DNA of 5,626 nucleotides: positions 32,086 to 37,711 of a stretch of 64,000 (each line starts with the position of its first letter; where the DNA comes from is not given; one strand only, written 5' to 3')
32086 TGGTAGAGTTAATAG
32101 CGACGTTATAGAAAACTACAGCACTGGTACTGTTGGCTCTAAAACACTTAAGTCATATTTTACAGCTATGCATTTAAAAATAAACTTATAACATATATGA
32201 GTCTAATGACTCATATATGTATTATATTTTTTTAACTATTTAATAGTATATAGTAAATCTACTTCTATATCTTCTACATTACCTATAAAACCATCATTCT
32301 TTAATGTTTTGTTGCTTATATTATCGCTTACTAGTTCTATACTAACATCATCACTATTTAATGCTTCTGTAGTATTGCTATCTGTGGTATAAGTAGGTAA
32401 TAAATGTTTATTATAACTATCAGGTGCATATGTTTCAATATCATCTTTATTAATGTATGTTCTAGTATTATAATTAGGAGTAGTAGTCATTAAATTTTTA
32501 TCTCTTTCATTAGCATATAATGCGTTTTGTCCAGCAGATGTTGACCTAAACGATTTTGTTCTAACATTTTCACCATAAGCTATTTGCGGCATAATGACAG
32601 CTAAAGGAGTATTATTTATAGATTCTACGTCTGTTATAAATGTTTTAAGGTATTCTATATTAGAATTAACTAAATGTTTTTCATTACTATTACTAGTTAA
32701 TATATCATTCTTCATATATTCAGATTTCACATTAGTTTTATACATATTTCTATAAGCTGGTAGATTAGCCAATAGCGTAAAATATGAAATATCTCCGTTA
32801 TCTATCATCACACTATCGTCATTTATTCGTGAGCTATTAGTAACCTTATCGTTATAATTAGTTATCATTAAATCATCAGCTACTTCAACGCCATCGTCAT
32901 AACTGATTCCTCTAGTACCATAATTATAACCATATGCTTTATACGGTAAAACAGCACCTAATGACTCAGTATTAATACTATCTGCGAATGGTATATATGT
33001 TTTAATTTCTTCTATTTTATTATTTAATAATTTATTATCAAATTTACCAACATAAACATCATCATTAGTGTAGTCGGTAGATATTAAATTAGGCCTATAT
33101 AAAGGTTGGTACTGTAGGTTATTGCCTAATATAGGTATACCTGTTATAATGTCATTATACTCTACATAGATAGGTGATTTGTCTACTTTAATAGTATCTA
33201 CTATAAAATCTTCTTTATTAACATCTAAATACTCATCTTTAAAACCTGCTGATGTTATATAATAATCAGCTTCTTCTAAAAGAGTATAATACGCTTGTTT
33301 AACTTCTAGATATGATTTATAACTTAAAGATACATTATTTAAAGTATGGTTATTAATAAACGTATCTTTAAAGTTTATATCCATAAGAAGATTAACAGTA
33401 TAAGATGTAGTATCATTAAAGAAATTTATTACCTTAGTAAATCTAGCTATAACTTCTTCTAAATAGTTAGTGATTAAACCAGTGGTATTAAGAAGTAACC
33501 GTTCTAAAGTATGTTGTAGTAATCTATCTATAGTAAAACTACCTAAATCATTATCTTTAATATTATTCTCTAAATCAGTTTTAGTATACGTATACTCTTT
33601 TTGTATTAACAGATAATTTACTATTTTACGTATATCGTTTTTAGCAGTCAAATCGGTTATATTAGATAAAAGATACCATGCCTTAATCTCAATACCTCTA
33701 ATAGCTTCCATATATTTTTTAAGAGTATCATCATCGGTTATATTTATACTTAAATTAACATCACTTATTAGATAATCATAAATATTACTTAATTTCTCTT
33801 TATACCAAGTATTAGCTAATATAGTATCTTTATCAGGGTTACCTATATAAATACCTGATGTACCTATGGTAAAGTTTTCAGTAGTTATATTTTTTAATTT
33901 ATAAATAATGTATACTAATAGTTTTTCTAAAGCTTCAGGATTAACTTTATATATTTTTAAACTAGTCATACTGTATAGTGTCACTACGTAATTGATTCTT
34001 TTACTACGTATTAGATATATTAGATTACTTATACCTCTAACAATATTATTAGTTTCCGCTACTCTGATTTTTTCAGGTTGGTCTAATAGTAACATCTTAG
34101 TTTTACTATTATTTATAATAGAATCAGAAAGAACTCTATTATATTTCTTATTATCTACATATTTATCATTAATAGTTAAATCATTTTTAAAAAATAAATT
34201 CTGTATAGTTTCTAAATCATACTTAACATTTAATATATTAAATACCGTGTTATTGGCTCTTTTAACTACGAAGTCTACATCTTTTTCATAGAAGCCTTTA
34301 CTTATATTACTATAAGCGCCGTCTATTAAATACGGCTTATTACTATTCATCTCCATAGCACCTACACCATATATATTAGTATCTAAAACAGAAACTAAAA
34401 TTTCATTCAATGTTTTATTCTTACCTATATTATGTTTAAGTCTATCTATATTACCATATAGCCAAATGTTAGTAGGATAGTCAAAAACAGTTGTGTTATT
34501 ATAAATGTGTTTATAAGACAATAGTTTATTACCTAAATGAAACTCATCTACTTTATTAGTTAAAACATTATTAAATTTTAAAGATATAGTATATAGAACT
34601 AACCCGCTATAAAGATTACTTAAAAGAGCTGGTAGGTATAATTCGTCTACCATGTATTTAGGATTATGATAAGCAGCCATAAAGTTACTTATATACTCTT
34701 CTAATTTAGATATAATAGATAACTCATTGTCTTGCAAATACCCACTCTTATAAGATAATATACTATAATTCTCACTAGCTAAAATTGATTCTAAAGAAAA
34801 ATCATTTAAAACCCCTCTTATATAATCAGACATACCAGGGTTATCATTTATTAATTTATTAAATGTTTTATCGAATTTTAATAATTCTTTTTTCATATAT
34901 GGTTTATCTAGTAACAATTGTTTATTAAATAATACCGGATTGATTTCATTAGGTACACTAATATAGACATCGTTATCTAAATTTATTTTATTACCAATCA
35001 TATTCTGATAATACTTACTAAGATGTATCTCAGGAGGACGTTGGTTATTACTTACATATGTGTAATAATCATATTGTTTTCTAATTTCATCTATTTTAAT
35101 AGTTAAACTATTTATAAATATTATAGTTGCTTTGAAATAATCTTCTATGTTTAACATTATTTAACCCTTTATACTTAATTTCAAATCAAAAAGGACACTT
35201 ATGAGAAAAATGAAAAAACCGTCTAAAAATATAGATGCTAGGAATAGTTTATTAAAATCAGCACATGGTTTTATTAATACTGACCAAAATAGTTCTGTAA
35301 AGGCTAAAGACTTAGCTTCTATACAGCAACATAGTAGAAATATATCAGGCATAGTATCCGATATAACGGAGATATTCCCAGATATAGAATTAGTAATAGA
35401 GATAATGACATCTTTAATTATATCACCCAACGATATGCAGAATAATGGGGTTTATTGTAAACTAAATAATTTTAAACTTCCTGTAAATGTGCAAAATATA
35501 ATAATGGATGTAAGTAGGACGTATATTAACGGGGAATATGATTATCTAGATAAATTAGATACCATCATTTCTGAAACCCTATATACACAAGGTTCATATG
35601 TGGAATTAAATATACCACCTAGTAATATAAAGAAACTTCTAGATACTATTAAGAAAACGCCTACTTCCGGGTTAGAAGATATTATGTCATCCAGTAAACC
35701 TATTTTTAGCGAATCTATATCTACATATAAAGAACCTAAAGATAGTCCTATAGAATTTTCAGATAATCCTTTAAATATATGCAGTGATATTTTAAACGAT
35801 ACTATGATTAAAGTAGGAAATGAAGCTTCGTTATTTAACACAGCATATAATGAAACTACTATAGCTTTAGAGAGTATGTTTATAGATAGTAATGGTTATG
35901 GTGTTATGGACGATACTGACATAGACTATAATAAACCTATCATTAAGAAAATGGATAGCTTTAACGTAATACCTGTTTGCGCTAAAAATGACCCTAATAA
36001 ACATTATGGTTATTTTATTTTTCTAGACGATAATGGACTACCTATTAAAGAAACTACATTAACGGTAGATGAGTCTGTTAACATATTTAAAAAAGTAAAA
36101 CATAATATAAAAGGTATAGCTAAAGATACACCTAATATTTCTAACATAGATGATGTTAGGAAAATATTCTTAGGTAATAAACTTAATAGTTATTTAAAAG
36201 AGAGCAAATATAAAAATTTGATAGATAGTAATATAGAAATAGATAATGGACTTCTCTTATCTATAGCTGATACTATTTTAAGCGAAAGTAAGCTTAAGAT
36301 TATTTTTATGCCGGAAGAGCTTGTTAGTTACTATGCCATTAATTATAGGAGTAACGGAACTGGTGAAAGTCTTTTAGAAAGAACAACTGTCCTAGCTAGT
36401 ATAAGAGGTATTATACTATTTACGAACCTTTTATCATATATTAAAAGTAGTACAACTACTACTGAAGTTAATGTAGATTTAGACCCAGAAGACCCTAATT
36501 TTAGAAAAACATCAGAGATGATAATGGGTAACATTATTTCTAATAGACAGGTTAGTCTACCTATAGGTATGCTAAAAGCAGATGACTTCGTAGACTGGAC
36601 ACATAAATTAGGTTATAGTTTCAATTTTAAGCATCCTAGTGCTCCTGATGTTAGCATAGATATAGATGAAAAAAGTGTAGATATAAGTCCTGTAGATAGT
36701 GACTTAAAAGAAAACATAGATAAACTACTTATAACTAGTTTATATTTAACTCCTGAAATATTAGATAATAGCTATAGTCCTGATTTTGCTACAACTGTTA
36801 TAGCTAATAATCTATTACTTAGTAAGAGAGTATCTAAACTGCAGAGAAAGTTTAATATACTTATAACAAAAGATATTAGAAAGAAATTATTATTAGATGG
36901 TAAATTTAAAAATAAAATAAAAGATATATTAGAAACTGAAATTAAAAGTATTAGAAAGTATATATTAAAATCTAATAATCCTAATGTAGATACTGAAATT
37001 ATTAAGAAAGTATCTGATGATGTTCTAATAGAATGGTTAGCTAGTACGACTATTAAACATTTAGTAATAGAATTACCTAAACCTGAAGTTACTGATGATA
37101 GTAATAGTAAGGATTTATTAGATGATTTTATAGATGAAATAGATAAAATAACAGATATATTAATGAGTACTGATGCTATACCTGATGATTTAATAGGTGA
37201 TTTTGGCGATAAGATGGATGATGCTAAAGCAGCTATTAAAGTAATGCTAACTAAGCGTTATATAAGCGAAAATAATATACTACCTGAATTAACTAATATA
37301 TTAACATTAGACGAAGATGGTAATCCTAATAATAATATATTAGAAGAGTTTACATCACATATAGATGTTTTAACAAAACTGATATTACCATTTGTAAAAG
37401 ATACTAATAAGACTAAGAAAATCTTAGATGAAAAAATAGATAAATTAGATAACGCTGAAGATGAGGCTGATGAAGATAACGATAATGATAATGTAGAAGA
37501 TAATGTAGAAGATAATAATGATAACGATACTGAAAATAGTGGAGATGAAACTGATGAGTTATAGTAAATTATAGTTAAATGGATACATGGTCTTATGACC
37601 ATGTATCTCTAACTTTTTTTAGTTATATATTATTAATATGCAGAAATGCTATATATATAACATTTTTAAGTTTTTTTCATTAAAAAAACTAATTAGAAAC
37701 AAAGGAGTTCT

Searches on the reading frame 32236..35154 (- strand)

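Call 12: search_protein_families(library=phrogs, proteins=[window:32236-35154:-], max_evalue=0.00001)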
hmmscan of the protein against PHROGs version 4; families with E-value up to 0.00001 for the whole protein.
window:32236-35154:- (972 aa): 1 family
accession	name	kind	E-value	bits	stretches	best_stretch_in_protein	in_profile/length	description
phrog_3222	-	unknown function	1.3e-33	117.4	1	6-602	9-605/711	-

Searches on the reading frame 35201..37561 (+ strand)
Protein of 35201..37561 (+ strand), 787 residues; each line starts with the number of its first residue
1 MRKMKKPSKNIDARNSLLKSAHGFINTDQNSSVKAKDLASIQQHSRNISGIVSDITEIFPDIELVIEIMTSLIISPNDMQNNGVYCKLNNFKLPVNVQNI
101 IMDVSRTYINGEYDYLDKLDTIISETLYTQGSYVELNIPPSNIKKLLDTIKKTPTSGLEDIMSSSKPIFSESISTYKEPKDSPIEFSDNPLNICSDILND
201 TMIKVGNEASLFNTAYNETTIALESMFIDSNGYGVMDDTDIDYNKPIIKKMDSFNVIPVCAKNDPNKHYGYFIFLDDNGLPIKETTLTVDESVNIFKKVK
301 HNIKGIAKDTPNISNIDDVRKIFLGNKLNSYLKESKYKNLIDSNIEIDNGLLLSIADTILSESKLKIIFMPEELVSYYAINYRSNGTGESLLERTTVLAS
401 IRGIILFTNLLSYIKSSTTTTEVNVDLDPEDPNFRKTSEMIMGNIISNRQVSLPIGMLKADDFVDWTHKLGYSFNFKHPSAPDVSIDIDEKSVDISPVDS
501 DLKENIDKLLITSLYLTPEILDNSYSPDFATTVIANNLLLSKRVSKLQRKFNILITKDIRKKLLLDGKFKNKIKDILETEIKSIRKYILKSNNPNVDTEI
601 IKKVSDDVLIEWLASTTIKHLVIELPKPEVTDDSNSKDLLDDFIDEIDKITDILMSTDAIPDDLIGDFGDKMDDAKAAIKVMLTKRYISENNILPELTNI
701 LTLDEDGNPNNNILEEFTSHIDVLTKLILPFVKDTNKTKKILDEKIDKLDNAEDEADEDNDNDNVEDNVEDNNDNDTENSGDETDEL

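Call 12: search_protein_families(library=phrogs, proteins=[window:35201-37561:+], max_evalue=0.00001)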
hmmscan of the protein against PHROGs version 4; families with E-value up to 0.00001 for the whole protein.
window:35201-37561:+ (787 aa): 1 family
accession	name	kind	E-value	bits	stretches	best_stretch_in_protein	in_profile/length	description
phrog_3004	-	head and packaging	8.7e-100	336.5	2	243-784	331-881/931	virion structural protein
